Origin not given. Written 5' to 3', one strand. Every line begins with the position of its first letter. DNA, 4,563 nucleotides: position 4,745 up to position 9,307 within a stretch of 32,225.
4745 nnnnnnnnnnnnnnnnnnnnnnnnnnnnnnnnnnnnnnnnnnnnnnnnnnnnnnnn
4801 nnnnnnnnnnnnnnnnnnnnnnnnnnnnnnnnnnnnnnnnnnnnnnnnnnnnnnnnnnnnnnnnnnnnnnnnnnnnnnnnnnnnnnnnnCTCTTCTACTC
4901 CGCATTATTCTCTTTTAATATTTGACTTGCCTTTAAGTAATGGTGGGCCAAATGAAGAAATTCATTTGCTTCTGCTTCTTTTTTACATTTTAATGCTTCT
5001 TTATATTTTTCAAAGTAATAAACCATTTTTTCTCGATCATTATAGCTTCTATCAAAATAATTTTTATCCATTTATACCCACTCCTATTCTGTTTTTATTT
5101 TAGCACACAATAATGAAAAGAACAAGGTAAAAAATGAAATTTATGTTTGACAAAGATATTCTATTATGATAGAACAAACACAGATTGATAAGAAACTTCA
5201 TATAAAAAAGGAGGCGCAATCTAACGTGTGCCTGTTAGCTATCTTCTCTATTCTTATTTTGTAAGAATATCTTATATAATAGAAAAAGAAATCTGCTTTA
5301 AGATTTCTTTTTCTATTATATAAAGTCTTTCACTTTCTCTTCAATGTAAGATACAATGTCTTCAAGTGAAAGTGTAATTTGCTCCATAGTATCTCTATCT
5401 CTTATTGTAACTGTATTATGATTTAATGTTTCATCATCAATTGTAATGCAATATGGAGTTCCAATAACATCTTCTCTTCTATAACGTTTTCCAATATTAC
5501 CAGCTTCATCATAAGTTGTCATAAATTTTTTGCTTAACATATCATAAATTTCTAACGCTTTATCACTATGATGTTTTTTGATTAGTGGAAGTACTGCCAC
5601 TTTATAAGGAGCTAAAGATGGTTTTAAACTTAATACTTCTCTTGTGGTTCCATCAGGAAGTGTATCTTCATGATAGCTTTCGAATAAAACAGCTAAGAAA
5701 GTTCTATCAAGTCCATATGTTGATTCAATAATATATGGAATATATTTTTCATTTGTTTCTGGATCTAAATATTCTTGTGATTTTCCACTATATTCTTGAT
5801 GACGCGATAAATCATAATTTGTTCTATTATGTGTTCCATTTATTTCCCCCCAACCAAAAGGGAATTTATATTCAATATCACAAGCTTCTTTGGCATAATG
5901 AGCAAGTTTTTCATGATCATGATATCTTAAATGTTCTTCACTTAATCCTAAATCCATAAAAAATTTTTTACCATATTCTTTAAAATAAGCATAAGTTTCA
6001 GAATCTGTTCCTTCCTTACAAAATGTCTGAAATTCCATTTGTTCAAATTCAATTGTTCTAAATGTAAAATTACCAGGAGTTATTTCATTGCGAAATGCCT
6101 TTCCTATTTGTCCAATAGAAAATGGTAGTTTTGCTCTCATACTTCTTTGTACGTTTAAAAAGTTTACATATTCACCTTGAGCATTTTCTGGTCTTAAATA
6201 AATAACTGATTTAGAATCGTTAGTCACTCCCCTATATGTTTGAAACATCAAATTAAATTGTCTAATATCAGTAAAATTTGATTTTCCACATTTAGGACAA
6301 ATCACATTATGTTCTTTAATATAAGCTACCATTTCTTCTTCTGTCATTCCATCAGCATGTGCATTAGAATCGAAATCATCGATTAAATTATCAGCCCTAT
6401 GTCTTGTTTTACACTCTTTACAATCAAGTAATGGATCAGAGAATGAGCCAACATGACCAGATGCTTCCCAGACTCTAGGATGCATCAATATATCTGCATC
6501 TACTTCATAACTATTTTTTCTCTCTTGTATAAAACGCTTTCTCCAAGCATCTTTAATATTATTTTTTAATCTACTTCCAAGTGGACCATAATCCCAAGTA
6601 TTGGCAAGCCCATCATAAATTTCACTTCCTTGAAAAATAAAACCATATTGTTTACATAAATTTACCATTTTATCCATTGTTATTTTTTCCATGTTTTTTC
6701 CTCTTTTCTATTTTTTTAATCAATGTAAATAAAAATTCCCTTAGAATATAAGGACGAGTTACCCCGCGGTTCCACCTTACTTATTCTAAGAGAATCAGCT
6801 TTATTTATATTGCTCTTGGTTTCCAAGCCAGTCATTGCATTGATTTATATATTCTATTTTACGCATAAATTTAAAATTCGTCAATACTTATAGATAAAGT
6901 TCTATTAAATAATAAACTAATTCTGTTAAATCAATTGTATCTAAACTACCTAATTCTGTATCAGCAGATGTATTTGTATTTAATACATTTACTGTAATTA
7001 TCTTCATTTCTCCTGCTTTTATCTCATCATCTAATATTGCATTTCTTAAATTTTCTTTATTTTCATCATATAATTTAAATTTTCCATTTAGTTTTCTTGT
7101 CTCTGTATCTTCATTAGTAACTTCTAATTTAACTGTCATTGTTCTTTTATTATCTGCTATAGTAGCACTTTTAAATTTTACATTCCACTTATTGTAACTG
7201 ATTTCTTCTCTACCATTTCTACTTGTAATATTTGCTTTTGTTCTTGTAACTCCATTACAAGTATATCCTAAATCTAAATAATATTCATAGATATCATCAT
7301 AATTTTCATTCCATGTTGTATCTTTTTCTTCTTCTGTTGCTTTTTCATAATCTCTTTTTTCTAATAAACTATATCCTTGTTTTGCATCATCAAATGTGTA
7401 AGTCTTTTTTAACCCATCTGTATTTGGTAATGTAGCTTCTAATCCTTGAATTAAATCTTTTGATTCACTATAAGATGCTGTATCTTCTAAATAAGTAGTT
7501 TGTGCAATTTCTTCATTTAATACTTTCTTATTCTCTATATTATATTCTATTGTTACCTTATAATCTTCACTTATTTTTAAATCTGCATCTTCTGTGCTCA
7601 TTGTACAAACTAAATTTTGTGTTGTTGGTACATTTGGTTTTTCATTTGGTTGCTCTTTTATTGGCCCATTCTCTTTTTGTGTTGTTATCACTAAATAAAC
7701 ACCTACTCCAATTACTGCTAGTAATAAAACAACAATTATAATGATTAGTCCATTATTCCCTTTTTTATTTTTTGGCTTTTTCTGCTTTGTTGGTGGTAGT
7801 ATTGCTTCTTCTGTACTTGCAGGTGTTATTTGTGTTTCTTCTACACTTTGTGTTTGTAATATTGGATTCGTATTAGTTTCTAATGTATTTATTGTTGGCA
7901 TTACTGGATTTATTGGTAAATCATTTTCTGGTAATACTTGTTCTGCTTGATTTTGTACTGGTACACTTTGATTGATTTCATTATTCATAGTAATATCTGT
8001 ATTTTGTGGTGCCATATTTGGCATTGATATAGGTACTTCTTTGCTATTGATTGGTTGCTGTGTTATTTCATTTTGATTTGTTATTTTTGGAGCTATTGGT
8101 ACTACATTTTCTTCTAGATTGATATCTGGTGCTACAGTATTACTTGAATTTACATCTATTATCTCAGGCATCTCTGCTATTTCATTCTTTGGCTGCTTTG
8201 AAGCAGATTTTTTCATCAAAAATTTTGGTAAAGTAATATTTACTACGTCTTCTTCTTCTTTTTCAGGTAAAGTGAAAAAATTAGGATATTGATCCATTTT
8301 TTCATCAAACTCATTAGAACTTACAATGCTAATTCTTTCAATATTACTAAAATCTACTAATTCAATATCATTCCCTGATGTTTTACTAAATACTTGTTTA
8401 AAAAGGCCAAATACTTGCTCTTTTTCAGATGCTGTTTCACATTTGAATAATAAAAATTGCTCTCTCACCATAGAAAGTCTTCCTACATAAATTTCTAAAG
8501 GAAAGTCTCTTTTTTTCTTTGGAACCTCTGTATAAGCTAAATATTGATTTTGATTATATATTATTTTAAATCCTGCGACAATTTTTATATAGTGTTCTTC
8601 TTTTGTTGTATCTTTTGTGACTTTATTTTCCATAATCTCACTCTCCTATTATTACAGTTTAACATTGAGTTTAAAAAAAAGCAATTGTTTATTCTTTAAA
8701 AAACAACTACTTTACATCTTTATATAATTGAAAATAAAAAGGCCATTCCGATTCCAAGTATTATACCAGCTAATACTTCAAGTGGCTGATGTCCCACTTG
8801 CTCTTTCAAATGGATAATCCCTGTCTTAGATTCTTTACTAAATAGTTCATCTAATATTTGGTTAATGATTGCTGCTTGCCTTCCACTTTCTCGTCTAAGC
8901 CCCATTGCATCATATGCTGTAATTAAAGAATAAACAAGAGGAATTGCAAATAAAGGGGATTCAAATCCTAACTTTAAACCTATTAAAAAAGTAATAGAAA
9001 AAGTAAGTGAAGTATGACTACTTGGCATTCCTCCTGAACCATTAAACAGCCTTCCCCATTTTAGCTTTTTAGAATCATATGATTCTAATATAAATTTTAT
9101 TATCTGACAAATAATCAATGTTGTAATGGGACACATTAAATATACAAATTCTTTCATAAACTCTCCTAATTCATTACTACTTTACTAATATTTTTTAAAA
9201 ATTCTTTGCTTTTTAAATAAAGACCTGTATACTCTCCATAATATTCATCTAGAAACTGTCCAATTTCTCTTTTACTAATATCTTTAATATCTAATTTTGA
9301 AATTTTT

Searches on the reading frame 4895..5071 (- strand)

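Call 3: search_protein_families(library=pfam, proteins=[window:4895-5071:-], max_evalue=1)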
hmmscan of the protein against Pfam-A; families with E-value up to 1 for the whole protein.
window:4895-5071:- (58 aa): 2 families
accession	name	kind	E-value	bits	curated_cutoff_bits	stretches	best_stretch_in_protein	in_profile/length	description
PF18581.7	SYCP2_ARLD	-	0.035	14.4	27.8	1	14-53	86-125/175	Synaptonemal complex 2 armadillo-repeat-like domain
PF08867.16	FRG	-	0.11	13.9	25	1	8-52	28-72/94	FRG domain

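Call 4: search_protein_families(library=ncbifam, proteins=[window:4895-5071:-], max_evalue=1)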
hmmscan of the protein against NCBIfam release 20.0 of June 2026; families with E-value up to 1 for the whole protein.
window:4895-5071:- (58 aa): 0 families

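Call 70: search_protein_families(library=padloc, proteins=[window:4895-5071:-], max_evalue=0.1)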
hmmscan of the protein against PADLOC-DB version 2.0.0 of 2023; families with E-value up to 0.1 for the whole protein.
window:4895-5071:- (58 aa): 0 families

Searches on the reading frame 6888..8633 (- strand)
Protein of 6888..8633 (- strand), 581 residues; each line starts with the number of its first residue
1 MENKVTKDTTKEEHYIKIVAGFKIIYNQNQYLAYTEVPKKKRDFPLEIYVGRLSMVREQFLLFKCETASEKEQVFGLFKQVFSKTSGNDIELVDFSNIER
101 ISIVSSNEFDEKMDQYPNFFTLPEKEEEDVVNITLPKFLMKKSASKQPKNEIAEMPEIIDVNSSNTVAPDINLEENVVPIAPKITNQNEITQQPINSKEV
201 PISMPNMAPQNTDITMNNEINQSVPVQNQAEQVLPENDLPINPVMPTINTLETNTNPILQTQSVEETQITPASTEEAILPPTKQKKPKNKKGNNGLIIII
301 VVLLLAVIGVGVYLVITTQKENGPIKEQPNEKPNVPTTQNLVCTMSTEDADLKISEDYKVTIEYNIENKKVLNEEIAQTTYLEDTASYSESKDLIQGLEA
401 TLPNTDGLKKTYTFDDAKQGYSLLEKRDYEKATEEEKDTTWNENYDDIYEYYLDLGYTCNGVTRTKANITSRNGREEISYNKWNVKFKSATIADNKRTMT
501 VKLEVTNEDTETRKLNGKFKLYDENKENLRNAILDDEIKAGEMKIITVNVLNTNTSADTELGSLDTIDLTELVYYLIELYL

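Call 3: search_protein_families(library=pfam, proteins=[window:6888-8633:-], max_evalue=1)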
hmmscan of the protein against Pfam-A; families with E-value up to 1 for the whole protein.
window:6888-8633:- (581 aa): 2 families
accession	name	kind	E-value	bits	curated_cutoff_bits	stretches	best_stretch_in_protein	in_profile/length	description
PF13179.11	DUF4006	-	0.04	14.3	22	1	297-322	16-41/64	Family of unknown function (DUF4006)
PF17870.6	Insulin_TMD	-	0.098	13.2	33.4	1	299-324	22-47/47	Insulin receptor trans-membrane segment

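Call 4: search_protein_families(library=ncbifam, proteins=[window:6888-8633:-], max_evalue=1)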
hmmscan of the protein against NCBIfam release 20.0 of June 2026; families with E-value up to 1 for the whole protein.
window:6888-8633:- (581 aa): 4 families
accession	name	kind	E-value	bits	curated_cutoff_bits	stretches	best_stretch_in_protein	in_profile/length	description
NF006283.1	PRK08455.1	equivalog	0.00049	19.8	187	1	284-340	7-66/182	flagellar basal body-associated protein FliL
NF033761.1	gliding_GltJ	equivalog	0.0052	15.9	450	1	194-339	292-414/671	adventurous gliding motility protein GltJ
NF004285.1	PRK05696.1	equivalog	0.0075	16.1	179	1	285-327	10-53/171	flagellar basal body-associated protein FliL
TIGR03142.1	cytochro_ccmI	equivalog_domain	0.19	12.1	29.3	1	283-316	81-114/118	c-type cytochrome biogenesis protein CcmI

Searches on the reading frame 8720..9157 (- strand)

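Call 18: search_protein_families(library=pfam, proteins=[window:8720-9157:-], max_evalue=0.00001)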
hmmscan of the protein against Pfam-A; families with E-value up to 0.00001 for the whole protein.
window:8720-9157:- (145 aa): 1 family
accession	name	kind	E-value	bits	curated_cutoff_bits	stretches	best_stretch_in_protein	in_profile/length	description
PF02681.20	DUF212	-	6.1e-38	130.3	26.5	1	6-136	5-124/126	Divergent PAP2 family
